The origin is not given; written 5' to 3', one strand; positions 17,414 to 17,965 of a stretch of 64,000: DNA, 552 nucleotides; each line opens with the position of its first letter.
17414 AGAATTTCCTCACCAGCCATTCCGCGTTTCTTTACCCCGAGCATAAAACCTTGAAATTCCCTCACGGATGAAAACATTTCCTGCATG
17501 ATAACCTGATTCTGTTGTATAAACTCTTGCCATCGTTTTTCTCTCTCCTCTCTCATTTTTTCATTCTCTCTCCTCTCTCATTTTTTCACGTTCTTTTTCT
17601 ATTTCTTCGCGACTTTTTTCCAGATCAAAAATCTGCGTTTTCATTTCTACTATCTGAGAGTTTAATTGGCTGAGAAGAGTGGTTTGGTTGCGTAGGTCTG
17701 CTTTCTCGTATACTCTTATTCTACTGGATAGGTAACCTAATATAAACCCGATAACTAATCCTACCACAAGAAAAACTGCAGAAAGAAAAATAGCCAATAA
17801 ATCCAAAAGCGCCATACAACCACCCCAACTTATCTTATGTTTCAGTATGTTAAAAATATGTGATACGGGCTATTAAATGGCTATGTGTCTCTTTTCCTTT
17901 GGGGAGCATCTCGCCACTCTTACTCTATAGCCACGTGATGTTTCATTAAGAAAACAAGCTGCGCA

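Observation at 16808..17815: RmuC-like recombination gene inactivated by a perfect 25-nt tandem duplication plus a second frameshift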

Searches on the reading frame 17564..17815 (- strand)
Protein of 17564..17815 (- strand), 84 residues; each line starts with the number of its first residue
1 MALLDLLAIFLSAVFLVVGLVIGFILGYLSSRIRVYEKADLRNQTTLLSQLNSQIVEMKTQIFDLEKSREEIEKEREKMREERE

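Call 5: search_protein_families(library=pfam, max_evalue=1, proteins=[window:17564-17815:-])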
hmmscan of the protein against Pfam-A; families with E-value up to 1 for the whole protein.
seq(84 aa): 8 families
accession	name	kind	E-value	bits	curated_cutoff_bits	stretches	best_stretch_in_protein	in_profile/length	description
PF11382.13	MctB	-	0.024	14.7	25.6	1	8-78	8-64/306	Copper transport outer membrane protein, MctB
PF04977.20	DivIC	-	0.033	14.4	28.9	1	18-74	3-59/80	Septum formation initiator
PF06295.17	ZapG-like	-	0.061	13.8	33.5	1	17-64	2-46/123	Z-ring associated protein G-like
PF06645.18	SPC12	-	0.066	13.8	23.6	1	10-35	11-36/71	Microsomal signal peptidase 12 kDa subunit (SPC12)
PF01956.21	EMC3_TMCO1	-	0.12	12.6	27.1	1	15-82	15-82/169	Integral membrane protein EMC3/TMCO1-like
PF19029.5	DUF883_C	-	0.15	12.2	27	1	18-32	15-29/30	DUF883 C-terminal glycine zipper region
PF11772.13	EpuA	-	0.45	10.6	27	1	7-24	3-20/46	DNA-directed RNA polymerase subunit beta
PF06673.17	L_lactis_ph-MCP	-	0.52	9.7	27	1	51-84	9-42/347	Lactococcus lactis bacteriophage major capsid protein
